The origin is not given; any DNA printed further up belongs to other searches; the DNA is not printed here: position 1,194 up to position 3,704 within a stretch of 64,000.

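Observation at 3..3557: Very large modular secreted protein: duplicated ~105-aa domain, Cys-rich repeats, a serine hydrolase and a glycosidase-like domain.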

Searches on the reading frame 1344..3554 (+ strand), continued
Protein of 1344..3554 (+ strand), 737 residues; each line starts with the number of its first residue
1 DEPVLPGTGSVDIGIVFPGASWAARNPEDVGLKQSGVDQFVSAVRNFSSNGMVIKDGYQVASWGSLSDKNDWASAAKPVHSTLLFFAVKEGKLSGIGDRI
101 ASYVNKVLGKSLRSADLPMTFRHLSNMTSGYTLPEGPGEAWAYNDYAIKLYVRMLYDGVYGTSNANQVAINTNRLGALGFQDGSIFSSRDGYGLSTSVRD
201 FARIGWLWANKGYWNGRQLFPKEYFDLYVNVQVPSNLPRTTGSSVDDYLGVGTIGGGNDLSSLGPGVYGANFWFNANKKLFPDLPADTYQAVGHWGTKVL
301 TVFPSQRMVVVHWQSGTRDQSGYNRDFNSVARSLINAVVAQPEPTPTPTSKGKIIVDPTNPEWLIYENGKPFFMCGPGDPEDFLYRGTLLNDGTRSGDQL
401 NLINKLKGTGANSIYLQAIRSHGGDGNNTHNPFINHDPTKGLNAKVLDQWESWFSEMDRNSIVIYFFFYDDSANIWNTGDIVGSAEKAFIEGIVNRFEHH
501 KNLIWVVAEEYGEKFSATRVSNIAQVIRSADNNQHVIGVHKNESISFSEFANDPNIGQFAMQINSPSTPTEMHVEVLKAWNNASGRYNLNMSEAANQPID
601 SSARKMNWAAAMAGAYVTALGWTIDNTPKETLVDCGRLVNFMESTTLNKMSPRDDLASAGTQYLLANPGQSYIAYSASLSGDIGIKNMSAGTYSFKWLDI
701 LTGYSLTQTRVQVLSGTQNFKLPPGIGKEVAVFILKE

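Call 73: fold_search(model_id=the predicted structure, library=pdb)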
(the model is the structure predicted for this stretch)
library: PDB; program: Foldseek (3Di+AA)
matches with E <= 10: 1705; with E <= 0.001: 542
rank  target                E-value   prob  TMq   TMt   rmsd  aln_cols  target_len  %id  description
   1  8t9w_B                1.7e-17  1.00  0.40  0.65   5.7       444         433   15  Crystal structure of a GH140 apiosidase derived from a lignocellulolytic enriched mangrove metagenome. (released 2024-02-07)
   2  8t9w_C                5.9e-17  1.00  0.40  0.65   5.9       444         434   15  Crystal structure of a GH140 apiosidase derived from a lignocellulolytic enriched mangrove metagenome. (released 2024-02-07)
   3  9gpg_A                5.9e-17  1.00  0.42  0.54   8.8       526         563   12  Complex of ManDH5 native enzyme with Mannobiose after co crystallization with Mannopentaose at 1.7 angstroms resolutio (released 2025-09-17)
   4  9gpa                  1.0e-16  1.00  0.41  0.52   8.9       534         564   12  ManDH5- a beta-D-Mannanase of GH5 family from Dictyoglomus thermophilium (released 2025-09-17)
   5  3kzs_B                1.2e-16  1.00  0.39  0.60   6.1       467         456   15  Crystal structure of glycosyl hydrolase family 5 (NP_809925.1) from BACTEROIDES THETAIOTAOMICRON VPI-5482 at 2.10 A re (released 2010-12-29)
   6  9gmj                  1.2e-16  1.00  0.42  0.54   8.7       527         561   12  The crystal structure of ManDH5 Selenomethionine derivative at 1.6 Angstroms resolution - a beta-D-Mannanase of GH5 fami (released 2025-09-10)
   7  9gpc                  1.4e-16  1.00  0.42  0.54   8.8       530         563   12  The crystal structure of ManDH5 E303Q mutant at 1.4 Angstroms Resolution - a beta-D-Mannanase of GH5 family from Dictyog (released 2025-09-17)
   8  9gpe_A                1.4e-16  1.00  0.41  0.52   9.2       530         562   11  ManDH5 E303Q in complex with mannotetraose after co-crystalliztion with mannotetraose at 1.6 angstroms resolution a be (released 2025-09-17)
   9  5msy_B                2.0e-16  1.00  0.40  0.62   6.0       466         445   14  Glycoside hydrolase BT_1012 (released 2017-03-22)
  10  8t9w_A                7.3e-16  1.00  0.40  0.65   5.9       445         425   16  Crystal structure of a GH140 apiosidase derived from a lignocellulolytic enriched mangrove metagenome. (released 2024-02-07)
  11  3kzs_A                7.3e-16  1.00  0.40  0.61   5.9       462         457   15  Crystal structure of glycosyl hydrolase family 5 (NP_809925.1) from BACTEROIDES THETAIOTAOMICRON VPI-5482 at 2.10 A re (released 2010-12-29)
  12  5msy_C                9.6e-16  1.00  0.39  0.59   6.5       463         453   15  Glycoside hydrolase BT_1012 (released 2017-03-22)
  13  4qfu_G                3.9e-15  1.00  0.41  0.61   5.5       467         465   15  Crystal structure of a glycoside hydrolase family 5 (BVU_2644) from Bacteroides vulgatus ATCC 8482 at 1.90 A resolutio (released 2014-07-02)
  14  4qfu_D                4.3e-15  1.00  0.41  0.62   5.4       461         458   14  Crystal structure of a glycoside hydrolase family 5 (BVU_2644) from Bacteroides vulgatus ATCC 8482 at 1.90 A resolutio (released 2014-07-02)
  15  4qfu_A                5.1e-15  1.00  0.41  0.62   5.3       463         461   14  Crystal structure of a glycoside hydrolase family 5 (BVU_2644) from Bacteroides vulgatus ATCC 8482 at 1.90 A resolutio (released 2014-07-02)
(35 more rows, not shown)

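Call 86: find_encoding_contigs(protein=P0188, flank=10000, max_places=1)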
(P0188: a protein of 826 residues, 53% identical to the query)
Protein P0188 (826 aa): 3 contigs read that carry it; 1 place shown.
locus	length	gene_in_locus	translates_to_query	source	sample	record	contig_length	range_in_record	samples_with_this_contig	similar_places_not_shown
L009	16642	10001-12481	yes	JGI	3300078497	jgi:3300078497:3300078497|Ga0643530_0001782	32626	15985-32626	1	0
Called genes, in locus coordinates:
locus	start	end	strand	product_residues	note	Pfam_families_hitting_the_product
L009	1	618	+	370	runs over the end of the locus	PF00535:Glycos_transf_2, PF10111:Glyco_tranf_2_2 (weak)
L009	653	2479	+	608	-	PF00890:FAD_binding_2 (faint), PF01266:DAO, PF12831:FAD_oxidored (faint), PF16901:DAO_C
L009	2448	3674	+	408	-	PF13439:Glyco_transf_4, PF13579:Glyco_trans_4_4, PF00534:Glycos_transf_1, PF13692:Glyco_trans_1_4, PF13524:Glyco_trans_1_2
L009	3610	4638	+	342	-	PF01073:3Beta_HSD, PF01370:Epimerase, PF02719:Polysacc_synt_2, PF04321:RmlD_sub_bind, PF07993:NAD_binding_4 (faint), PF13460:NAD_binding_10, PF16363:GDP_Man_Dehyd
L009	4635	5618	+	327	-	PF01073:3Beta_HSD, PF01370:Epimerase, PF02719:Polysacc_synt_2, PF04321:RmlD_sub_bind, PF05368:NmrA, PF13460:NAD_binding_10, PF16363:GDP_Man_Dehyd, PF07993:NAD_binding_4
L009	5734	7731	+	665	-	PF13522:GATase_6, PF13537:GATase_7, PF00733:Asn_synthase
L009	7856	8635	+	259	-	PF00132:Hexapep, PF14602:Hexapep_2 (weak)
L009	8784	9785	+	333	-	PF03706:LPG_synthase_TM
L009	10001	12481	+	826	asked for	PF00144:Beta-lactamase, PF13204:Apiosidase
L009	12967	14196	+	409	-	-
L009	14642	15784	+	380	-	PF13385:Laminin_G_3, PF04892:VanZ-LLP1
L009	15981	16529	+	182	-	PF04307:YdjM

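Call 87: find_encoding_contigs(protein=P0194, flank=10000, max_places=1)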
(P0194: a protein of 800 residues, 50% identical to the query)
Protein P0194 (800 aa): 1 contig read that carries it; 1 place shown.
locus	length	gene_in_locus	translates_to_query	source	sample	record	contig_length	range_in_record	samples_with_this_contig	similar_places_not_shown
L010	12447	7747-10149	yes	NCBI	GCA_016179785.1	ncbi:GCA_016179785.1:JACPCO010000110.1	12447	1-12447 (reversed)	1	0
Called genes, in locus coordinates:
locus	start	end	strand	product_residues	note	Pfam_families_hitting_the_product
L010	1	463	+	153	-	PF09459:EB_dh (weak)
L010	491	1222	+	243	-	PF14686:fn3_3 (weak), PF13620:CarboxypepD_reg, PF13715:CarbopepD_reg_2 (faint)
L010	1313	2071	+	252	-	PF02790:COX2_TM, PF13473:Cupredoxin_1 (weak), PF00116:COX2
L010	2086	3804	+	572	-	PF00115:COX1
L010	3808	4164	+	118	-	PF01909:NTP_transf_2, PF18765:Polbeta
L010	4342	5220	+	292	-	PF02628:COX15-CtaA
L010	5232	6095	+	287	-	PF01040:UbiA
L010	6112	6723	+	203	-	PF02630:SCO1-SenC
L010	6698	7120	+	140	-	PF04238:DUF420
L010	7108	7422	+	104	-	-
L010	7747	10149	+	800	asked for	PF00144:Beta-lactamase, PF13204:Apiosidase, PF00404:Dockerin_1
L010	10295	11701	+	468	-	PF01011:PQQ (faint), PF25292:Beta-prop_CGLA (faint), PF07774:EMC1_C (faint), PF13360:PQQ_2, PF13570:Beta-prop_ACSF4, PF13360:PQQ_2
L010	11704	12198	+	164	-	-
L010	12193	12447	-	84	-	?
